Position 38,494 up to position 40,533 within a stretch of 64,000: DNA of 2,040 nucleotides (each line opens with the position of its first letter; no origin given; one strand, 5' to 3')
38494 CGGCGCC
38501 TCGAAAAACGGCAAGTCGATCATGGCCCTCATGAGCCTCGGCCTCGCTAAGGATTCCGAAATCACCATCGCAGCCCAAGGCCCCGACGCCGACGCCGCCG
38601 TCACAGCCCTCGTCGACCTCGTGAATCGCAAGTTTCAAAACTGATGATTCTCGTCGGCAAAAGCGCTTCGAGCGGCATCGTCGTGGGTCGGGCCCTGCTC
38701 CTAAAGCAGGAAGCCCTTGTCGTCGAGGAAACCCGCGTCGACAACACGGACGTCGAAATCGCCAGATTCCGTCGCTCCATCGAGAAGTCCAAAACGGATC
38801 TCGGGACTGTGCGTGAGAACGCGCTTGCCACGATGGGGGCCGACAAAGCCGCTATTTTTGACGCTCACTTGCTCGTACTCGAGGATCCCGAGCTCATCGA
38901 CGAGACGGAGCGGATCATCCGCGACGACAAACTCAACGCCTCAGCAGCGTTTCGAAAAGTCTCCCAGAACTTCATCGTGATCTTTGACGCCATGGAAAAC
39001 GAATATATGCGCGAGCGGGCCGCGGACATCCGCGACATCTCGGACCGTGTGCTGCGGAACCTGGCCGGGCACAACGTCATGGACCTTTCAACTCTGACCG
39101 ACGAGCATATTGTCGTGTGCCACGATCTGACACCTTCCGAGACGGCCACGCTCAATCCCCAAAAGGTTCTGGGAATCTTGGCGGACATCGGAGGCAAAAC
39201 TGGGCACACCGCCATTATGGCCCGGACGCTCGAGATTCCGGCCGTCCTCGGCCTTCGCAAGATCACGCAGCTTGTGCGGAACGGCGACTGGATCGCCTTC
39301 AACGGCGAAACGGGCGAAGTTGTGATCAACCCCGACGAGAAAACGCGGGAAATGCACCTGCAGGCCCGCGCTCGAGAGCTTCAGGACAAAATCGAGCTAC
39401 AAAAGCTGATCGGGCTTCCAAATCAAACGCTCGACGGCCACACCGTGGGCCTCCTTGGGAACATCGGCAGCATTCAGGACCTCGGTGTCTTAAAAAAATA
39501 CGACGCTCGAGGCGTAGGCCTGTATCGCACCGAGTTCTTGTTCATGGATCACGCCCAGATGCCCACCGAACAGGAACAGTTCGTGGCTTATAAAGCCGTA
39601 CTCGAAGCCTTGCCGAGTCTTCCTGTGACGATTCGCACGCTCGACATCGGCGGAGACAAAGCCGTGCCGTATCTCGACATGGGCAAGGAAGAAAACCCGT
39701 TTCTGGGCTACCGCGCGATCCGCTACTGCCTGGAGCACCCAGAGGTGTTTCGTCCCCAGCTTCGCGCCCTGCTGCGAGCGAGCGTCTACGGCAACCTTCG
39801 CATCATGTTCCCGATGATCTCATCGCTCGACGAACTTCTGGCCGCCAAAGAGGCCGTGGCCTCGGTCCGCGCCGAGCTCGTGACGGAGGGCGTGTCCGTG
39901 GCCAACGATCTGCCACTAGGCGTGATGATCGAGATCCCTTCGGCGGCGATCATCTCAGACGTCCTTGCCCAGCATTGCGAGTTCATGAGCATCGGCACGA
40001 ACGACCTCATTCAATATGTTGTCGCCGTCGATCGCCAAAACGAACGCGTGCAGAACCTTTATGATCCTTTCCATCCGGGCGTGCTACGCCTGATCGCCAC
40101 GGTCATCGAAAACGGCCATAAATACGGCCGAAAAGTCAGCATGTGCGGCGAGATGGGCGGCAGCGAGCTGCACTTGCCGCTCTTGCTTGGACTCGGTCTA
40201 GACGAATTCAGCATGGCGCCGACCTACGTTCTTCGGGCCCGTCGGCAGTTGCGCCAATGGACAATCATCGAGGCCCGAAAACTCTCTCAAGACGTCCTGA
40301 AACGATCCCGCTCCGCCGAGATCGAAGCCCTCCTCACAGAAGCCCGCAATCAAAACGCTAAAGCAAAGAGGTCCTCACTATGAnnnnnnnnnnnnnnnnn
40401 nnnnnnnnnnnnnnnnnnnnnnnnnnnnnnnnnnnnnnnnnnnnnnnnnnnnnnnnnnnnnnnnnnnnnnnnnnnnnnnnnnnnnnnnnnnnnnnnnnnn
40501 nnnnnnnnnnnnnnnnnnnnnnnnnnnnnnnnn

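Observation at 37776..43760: GC-rich (~60% vs ~49% background) crr-ptsH-ptsI-EIICB-GH1 cassette, likely horizontally acquired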

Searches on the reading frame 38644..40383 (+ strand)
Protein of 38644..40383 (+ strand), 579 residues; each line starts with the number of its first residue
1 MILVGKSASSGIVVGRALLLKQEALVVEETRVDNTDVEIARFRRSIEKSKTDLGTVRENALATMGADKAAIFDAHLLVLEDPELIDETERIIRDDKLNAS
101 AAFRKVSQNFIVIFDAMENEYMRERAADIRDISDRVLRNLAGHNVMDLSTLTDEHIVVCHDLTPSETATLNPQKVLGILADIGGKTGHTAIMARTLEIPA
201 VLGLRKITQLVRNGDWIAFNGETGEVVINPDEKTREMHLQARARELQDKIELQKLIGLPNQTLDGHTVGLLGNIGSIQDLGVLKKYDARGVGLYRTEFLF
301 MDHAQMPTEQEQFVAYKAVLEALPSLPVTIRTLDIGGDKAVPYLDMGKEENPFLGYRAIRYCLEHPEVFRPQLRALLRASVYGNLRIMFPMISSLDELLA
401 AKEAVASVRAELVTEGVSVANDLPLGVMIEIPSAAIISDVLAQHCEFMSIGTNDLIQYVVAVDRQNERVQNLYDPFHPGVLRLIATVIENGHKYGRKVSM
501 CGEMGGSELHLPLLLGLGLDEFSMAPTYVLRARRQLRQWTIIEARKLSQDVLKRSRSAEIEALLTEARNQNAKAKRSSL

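Call 9: search_protein_families(library=pfam, proteins=[window:38644-40383:+])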
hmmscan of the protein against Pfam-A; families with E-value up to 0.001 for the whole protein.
window:38644-40383:+ (579 aa): 3 families
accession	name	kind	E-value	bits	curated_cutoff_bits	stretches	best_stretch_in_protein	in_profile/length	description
PF02896.24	PEP-utilizers_C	-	3.9e-111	371.4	22.8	1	252-539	4-291/293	PEP-utilising enzyme, PEP-binding domain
PF05524.18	PEP-utilisers_N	-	3.9e-32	111.4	24.4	1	5-125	2-121/121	PEP-utilising enzyme, N-terminal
PF00391.29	PEP-utilizers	-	1.4e-21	76.3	23.1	1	153-224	3-72/72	PEP-utilising enzyme, mobile domain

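Call 10: search_protein_families(library=ncbifam, proteins=[window:38644-40383:+])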
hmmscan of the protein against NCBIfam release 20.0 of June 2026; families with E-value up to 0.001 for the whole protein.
window:38644-40383:+ (579 aa): 25 families
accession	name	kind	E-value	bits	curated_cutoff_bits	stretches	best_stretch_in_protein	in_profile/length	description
TIGR01417.1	PTS_I_fam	equivalog_domain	6.6e-205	681.8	341.7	1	3-564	1-564/565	phosphoenolpyruvate--protein phosphotransferase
NF008382.0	PRK11177.1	equivalog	2.1e-189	630.9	824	1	4-571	3-572/575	phosphoenolpyruvate-protein phosphotransferase PtsI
NF008283.0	PRK11061.1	equivalog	1.4e-115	387.3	583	1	7-564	175-731/748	phosphoenolpyruvate--protein phosphotransferase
NF005057.0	PRK06464.1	equivalog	4.1e-55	187.2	598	2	319-538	564-787/798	phosphoenolpyruvate synthase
TIGR01418.1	PEP_synth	equivalog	7.1e-52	176.8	739.75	2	319-537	558-780/784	pyruvate, water dikinase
NF008478.1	PRK11377.1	equivalog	1e-36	127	520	1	12-226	257-470/473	dihydroxyacetone kinase phosphoryl donor subunit DhaM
TIGR01828.1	pyru_phos_dikin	equivalog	1.7e-34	119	843.45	2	348-529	651-853/865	pyruvate, phosphate dikinase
NF006151.0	PRK08296.1-3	equivalog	5.3e-12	45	693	1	144-228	520-602/604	hypothetical protein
NF006153.0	PRK08296.1-5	subfamily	4.3e-11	41.9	578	1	146-228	525-605/608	hypothetical protein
NF004882.0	PRK06241.2-3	equivalog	3.6e-10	38.6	850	1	175-232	765-822/827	phosphoenolpyruvate synthase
NF052631.1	prodigiosin_PigC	equivalog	1e-08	33.6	1300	1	176-229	829-882/883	prodigiosin ligase PigC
NF006150.0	PRK08296.1-2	subfamily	2.9e-08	32.4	650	1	145-233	523-609/633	hypothetical protein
NF004883.0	PRK06241.2-4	equivalog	3.2e-08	32.2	1063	1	158-233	843-917/928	phosphoenolpyruvate synthase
NF004877.0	PRK06241.1-2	subfamily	2.4e-07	29.5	866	1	149-227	790-866/869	phosphoenolpyruvate synthase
NF004878.0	PRK06241.1-3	subfamily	4.8e-07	28.3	945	1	175-228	835-888/891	phosphoenolpyruvate synthase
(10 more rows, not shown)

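Call 43: find_related_loci(query=window:38644-40383:+, collection=metagenome_contigs, flank=10000)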
Query window:38644-40383:+ (579 aa) in metagenome_contigs; peptide patterns used: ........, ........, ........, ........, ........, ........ (x = any residue, [..] = any of these).
104 stretches matched a pattern; 35 encode a relative of the query (tblastn E <= 1e-3); 35 distinct loci.
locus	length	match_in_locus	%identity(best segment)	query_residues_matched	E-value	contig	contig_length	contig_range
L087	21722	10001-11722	69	3-577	0e+0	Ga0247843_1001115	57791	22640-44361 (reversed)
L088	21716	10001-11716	65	1-572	0e+0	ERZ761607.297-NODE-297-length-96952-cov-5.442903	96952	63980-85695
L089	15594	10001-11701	45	1-566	2e-158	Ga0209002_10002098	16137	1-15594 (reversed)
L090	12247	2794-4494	44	3-567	5e-156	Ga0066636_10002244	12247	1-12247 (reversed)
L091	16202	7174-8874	45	1-566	4e-156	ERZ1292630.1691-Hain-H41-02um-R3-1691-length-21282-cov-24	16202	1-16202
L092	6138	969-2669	45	1-566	3e-157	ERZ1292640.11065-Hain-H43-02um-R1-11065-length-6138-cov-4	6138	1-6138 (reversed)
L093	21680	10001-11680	43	5-564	7e-156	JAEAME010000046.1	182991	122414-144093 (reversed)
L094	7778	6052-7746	45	3-566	1e-155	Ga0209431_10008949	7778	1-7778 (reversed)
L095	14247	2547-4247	42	1-564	1e-150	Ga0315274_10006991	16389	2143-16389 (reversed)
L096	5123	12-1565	44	38-555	5e-148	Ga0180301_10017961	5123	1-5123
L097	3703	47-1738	42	5-564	2e-148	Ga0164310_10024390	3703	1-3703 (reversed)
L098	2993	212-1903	42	5-564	3e-150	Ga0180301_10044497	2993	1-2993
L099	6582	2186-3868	43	3-561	2e-141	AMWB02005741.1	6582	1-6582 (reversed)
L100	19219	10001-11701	44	3-567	5e-156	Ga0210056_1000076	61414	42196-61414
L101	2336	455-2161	42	3-570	2e-146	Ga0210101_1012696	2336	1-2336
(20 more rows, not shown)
